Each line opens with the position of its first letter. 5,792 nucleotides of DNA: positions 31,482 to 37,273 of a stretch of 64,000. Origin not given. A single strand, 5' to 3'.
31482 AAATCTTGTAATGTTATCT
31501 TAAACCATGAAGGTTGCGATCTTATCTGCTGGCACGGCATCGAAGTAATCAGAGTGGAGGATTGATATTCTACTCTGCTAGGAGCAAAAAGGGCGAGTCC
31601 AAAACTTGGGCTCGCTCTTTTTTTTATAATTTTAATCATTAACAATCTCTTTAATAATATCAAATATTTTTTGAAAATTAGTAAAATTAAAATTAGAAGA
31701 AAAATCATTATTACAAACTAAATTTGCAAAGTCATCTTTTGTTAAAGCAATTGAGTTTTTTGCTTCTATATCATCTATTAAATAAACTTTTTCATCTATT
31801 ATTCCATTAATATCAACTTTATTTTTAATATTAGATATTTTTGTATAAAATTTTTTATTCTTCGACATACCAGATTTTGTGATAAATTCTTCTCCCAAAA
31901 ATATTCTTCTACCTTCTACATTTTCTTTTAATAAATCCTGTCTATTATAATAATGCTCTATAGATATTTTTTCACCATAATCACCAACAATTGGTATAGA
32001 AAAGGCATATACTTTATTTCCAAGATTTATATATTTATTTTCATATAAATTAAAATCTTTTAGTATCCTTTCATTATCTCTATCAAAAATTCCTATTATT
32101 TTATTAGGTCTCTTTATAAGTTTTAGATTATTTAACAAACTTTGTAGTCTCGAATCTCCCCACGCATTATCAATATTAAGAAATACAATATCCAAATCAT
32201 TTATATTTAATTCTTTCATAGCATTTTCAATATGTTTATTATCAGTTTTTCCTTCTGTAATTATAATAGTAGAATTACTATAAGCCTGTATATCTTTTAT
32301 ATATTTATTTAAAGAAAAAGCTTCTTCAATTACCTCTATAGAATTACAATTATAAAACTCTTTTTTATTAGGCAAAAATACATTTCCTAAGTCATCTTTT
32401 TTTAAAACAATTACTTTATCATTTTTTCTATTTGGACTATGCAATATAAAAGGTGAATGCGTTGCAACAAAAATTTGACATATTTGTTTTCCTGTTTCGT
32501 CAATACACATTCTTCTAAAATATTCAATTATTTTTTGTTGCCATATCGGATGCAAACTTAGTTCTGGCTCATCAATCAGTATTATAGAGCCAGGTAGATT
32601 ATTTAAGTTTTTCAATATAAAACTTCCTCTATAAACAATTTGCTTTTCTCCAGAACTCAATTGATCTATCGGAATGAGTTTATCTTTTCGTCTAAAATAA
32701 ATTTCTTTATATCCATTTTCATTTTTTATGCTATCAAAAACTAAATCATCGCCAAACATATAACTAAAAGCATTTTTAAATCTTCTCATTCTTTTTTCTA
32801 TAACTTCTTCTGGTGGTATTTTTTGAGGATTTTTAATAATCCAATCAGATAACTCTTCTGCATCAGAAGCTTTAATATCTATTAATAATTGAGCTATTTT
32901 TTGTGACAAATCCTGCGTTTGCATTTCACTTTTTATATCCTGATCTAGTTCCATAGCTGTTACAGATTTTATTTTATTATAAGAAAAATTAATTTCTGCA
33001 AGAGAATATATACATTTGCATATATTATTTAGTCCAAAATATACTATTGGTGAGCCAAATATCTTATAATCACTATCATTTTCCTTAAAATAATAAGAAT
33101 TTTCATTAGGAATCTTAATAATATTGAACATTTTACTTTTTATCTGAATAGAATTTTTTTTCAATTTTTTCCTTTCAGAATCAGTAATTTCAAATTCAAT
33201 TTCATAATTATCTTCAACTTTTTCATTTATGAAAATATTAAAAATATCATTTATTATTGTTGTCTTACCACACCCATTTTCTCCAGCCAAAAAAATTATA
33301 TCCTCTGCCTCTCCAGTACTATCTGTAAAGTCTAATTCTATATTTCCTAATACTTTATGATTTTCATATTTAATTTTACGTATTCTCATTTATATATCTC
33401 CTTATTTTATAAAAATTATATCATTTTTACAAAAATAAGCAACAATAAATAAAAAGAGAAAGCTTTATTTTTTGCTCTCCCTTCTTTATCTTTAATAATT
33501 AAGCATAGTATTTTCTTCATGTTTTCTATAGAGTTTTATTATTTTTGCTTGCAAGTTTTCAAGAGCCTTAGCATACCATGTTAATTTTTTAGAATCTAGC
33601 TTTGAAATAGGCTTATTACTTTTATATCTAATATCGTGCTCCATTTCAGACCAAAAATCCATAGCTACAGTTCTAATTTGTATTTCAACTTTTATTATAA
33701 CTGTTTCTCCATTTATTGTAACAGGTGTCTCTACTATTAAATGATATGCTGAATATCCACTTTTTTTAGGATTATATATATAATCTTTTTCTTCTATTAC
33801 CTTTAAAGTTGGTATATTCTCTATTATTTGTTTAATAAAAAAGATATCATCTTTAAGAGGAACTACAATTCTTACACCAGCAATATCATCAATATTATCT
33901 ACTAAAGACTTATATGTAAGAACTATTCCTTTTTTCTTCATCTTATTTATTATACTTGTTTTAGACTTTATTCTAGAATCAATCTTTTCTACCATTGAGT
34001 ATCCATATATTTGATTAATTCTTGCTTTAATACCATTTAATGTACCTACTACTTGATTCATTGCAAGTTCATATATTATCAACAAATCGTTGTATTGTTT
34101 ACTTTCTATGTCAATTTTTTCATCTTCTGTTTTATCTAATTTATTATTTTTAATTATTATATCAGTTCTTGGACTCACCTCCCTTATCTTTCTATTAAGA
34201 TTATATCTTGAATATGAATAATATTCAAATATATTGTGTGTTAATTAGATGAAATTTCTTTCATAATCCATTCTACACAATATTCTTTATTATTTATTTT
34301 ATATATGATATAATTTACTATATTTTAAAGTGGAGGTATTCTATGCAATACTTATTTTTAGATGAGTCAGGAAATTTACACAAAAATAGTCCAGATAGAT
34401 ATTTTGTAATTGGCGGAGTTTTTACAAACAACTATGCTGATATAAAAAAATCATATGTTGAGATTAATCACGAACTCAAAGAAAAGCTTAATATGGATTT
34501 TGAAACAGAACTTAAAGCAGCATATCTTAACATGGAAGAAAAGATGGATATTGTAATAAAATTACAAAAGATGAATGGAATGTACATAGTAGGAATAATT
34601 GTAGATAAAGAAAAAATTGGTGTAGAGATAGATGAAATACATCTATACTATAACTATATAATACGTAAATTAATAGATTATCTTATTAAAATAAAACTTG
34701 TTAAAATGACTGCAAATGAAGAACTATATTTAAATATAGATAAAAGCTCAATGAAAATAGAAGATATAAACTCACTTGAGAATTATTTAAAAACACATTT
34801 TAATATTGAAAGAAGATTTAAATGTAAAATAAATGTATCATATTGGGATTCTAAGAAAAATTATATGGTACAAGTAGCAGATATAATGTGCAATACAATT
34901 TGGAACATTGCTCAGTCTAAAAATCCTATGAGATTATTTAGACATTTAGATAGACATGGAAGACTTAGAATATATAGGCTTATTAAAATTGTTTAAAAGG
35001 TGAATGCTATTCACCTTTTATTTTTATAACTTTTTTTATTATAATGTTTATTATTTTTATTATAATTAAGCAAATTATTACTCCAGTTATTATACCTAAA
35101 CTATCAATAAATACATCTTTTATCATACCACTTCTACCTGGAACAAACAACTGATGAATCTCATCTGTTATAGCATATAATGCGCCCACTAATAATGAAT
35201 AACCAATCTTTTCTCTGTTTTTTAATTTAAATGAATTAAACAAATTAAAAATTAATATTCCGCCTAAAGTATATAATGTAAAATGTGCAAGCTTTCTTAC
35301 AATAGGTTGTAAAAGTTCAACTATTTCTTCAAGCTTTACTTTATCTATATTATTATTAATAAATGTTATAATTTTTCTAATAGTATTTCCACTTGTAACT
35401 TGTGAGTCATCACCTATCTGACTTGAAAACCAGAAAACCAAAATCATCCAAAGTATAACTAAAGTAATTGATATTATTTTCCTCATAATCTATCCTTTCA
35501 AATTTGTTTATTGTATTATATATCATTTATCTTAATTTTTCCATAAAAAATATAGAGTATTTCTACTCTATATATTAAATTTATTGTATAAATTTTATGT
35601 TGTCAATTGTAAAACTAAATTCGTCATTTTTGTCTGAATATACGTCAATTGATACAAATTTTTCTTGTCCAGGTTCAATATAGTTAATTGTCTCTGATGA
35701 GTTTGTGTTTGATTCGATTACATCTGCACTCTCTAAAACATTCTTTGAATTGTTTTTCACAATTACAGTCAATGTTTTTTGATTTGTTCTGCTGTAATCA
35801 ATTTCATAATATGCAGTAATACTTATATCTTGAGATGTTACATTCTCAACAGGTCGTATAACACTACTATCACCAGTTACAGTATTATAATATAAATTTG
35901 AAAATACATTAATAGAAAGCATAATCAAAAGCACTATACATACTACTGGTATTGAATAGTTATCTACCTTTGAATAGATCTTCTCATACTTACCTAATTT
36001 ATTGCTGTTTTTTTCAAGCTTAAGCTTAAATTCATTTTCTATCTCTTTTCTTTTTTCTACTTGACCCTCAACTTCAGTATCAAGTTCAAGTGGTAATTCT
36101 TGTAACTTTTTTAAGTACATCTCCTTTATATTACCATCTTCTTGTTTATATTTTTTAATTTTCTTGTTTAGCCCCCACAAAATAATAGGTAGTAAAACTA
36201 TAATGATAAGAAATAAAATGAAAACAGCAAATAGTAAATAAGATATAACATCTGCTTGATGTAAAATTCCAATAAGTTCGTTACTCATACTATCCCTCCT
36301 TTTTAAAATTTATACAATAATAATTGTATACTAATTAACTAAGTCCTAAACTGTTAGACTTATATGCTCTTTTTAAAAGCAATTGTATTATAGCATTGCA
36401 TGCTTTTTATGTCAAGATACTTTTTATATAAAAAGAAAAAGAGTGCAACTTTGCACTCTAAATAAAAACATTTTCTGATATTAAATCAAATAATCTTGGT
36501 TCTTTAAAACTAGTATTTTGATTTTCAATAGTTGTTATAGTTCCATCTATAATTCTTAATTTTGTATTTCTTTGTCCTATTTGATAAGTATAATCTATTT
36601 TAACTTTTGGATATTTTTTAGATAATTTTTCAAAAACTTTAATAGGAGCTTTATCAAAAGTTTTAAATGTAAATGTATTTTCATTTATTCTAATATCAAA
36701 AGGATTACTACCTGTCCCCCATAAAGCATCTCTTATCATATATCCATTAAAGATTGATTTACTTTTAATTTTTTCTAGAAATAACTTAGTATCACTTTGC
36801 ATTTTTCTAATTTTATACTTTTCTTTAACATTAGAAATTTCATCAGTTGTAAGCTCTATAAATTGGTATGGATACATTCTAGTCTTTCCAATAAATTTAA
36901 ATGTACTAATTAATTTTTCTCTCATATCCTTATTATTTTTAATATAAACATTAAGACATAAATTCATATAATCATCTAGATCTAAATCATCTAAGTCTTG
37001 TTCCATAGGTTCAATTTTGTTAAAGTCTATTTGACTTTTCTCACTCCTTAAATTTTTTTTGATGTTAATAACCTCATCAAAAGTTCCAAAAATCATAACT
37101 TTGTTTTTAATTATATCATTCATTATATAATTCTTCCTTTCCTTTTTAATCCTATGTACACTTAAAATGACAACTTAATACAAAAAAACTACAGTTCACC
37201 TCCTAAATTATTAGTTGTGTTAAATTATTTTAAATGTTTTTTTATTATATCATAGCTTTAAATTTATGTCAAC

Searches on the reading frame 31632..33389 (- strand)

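Call 42: search_protein_families(library=pfam, proteins=[window:31632-33389:-], max_evalue=0.01)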
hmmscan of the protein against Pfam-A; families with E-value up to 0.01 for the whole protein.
window:31632-33389:- (585 aa): 9 families
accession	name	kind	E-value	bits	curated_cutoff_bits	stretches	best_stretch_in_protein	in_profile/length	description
PF13304.12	AAA_21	-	7.2e-17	62.8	27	1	32-316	2-303/304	AAA domain, putative AbiEii toxin, Type IV TA system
PF13175.12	AAA_15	-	1.8e-15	57.9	32.1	2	68-315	154-373/374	AAA ATPase domain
PF02463.25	SMC_N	-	7.9e-06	25.9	40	1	29-317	24-203/220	RecF/RecN/SMC N terminal domain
PF00005.33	ABC_tran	-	9.6e-06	26.7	25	1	28-85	10-66/137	ABC transporter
PF13401.12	AAA_22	-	0.00026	21.7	27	0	29-52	5-28/130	AAA domain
PF00931.28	NB-ARC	-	0.00053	19.8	23.5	1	27-73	17-60/248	NB-ARC domain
PF01637.24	ATPase_2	-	0.0017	18.7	33.2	1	27-98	18-79/225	ATPase domain predominantly from Archaea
PF00910.28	RNA_helicase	-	0.002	19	21.5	0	32-57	1-26/105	RNA helicase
PF00485.24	PRK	-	0.0071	16.6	22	0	31-80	1-52/196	Phosphoribulokinase / Uridine kinase family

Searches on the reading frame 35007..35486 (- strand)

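Call 41: search_protein_families(library=pfam, proteins=[window:35007-35486:-], max_evalue=0.01)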
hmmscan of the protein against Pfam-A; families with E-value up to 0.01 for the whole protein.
window:35007-35486:- (159 aa): 1 family
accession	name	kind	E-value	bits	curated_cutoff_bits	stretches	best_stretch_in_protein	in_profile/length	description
PF04892.17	VanZ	-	7e-25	88.5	30.1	1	7-142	2-125/126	VanZ like family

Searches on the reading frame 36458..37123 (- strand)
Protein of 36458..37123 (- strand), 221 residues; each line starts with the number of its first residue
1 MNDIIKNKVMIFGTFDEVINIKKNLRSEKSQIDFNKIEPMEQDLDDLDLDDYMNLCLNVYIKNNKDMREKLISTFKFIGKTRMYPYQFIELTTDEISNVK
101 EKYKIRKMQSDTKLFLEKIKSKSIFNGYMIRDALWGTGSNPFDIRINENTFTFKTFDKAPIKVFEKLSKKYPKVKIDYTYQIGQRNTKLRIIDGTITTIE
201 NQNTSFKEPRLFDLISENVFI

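Call 42: search_protein_families(library=pfam, proteins=[window:36458-37123:-], max_evalue=0.01)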
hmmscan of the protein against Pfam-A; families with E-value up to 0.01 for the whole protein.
window:36458-37123:- (221 aa): 1 family
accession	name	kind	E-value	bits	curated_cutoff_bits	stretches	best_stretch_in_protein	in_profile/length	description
PF18406.6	DUF1281_C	-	0.0025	18.1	22.8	1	147-181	12-45/88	Ferredoxin-like domain in Api92-like protein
